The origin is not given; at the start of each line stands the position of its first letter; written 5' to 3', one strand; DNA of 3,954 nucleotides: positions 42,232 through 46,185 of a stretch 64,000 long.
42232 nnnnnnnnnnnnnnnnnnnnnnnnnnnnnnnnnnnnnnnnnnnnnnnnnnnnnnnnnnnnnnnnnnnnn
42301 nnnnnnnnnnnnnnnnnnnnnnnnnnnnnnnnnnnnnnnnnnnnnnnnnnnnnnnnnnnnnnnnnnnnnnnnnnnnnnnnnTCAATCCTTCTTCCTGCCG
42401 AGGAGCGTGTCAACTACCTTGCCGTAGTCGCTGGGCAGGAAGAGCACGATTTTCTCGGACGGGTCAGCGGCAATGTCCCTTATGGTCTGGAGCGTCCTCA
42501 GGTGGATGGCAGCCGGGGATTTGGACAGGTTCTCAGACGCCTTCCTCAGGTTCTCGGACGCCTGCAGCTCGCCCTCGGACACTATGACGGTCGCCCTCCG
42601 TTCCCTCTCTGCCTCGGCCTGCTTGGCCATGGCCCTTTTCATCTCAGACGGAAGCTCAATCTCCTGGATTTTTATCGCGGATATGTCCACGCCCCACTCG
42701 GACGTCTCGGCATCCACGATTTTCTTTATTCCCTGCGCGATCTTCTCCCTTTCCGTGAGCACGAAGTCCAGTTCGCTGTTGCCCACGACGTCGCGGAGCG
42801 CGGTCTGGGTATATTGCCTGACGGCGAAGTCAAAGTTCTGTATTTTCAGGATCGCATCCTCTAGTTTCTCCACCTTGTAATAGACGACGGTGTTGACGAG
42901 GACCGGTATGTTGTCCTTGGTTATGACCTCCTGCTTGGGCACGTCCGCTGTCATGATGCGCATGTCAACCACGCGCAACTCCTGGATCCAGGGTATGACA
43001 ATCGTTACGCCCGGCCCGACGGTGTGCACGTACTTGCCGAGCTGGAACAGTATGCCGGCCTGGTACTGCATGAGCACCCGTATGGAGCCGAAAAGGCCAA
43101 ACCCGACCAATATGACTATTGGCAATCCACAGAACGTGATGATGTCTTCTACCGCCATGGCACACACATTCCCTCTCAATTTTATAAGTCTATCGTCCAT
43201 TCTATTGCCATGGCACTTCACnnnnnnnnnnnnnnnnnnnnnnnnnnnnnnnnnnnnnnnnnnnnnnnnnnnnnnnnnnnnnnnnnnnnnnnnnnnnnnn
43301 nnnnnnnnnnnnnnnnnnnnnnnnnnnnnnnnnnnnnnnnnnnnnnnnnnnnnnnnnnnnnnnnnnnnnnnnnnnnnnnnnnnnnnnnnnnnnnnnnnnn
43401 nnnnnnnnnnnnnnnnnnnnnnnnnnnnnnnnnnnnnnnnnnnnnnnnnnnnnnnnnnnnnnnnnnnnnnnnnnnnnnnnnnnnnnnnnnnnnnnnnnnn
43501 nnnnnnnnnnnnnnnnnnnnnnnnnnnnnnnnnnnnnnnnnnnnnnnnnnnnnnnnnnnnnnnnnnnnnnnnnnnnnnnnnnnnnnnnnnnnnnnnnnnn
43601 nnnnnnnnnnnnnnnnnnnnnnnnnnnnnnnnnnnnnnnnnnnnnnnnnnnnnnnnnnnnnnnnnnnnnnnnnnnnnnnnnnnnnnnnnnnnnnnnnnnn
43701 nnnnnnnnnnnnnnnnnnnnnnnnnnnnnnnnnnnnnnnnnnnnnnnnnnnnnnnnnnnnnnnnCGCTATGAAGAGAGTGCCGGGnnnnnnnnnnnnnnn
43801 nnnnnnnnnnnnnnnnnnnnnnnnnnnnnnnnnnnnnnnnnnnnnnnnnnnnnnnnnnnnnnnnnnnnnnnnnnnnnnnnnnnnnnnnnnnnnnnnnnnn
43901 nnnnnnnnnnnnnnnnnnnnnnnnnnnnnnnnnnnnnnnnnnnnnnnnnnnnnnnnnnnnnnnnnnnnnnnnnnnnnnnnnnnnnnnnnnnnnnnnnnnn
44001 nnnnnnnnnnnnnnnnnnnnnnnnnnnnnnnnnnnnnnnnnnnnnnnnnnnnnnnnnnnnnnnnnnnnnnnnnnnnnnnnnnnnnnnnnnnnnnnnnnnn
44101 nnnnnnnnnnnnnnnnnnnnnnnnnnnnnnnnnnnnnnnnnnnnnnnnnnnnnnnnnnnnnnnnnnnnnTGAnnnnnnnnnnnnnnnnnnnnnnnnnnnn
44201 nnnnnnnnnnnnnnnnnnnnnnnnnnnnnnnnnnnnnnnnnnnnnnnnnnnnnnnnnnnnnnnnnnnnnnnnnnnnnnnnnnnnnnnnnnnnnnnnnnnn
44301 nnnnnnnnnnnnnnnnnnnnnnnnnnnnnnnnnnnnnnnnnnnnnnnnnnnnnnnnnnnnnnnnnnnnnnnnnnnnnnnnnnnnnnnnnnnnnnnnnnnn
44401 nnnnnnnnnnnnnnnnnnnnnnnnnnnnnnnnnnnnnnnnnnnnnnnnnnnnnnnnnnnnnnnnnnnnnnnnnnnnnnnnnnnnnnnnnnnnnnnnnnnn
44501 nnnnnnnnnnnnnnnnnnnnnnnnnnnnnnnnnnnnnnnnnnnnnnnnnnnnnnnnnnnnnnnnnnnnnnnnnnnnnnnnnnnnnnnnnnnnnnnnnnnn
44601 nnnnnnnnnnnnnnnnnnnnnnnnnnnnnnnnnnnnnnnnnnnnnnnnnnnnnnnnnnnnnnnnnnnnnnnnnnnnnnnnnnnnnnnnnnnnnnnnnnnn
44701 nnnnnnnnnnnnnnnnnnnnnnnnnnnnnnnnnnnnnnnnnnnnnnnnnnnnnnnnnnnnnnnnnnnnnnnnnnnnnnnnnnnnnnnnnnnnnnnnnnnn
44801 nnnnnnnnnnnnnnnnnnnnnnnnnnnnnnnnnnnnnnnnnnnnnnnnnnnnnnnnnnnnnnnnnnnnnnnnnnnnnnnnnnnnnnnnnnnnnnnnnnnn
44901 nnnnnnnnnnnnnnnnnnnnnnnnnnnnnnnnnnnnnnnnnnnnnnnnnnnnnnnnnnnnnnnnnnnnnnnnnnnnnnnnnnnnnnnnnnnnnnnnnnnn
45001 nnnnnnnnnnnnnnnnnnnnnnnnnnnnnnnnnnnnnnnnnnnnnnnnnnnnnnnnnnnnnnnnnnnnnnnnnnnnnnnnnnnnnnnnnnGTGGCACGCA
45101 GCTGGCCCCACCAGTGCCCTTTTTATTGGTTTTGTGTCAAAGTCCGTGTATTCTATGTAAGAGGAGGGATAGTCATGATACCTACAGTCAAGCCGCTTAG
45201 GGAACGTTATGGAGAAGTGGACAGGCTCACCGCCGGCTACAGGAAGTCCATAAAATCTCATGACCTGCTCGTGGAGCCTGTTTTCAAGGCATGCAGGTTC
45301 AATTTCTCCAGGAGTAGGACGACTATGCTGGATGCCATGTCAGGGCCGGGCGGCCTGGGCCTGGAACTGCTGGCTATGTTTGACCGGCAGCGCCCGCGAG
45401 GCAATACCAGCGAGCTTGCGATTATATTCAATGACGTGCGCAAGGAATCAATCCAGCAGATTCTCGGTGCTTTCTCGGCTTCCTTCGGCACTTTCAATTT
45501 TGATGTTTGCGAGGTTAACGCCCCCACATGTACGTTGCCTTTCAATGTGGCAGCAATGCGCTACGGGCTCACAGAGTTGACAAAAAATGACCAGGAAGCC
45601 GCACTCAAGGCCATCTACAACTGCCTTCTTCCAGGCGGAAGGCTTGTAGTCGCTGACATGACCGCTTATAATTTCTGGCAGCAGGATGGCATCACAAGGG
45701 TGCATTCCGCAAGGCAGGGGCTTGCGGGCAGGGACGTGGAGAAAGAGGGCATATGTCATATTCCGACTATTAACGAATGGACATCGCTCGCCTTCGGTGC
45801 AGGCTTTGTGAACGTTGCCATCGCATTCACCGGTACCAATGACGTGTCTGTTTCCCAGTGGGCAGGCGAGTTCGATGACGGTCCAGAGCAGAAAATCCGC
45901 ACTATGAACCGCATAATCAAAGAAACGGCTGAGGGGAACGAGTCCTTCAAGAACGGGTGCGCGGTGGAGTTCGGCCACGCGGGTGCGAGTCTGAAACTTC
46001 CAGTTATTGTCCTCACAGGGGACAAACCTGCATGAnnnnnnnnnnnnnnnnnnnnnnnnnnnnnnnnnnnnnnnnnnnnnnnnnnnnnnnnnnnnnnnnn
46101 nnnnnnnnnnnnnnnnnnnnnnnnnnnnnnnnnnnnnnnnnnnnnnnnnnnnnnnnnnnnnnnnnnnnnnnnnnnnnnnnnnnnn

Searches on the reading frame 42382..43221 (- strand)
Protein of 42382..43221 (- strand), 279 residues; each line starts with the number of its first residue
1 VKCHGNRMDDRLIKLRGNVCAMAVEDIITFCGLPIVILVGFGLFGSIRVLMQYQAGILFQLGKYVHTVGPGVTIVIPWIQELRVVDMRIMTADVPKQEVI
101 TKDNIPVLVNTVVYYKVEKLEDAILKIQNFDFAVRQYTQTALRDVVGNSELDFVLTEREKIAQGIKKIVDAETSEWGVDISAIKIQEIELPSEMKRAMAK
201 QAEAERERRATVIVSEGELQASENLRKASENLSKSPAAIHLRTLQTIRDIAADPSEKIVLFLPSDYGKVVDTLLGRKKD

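Call 34: search_protein_families(library=pfam, proteins=[window:42382-43221:-], max_evalue=0.01)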
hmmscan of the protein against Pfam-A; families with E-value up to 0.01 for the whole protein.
window:42382-43221:- (279 aa): 2 families
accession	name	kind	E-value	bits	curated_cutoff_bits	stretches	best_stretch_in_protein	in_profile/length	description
PF01145.31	Band_7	-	1e-39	136.9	23.6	1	52-218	5-175/176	SPFH domain / Band 7 family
PF13421.11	Band_7_1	-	1.3e-06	28.7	24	1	126-203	129-208/211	SPFH domain-Band 7 family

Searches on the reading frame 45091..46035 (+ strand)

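Call 87: search_protein_families(library=pfam, proteins=[window:45091-46035:+], max_evalue=0.01)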
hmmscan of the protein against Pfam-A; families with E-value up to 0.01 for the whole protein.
window:45091-46035:+ (314 aa): 1 family
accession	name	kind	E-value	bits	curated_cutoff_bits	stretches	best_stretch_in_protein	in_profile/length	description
PF13489.12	Methyltransf_23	-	0.00024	21.3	27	1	145-243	80-163/164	Methyltransferase domain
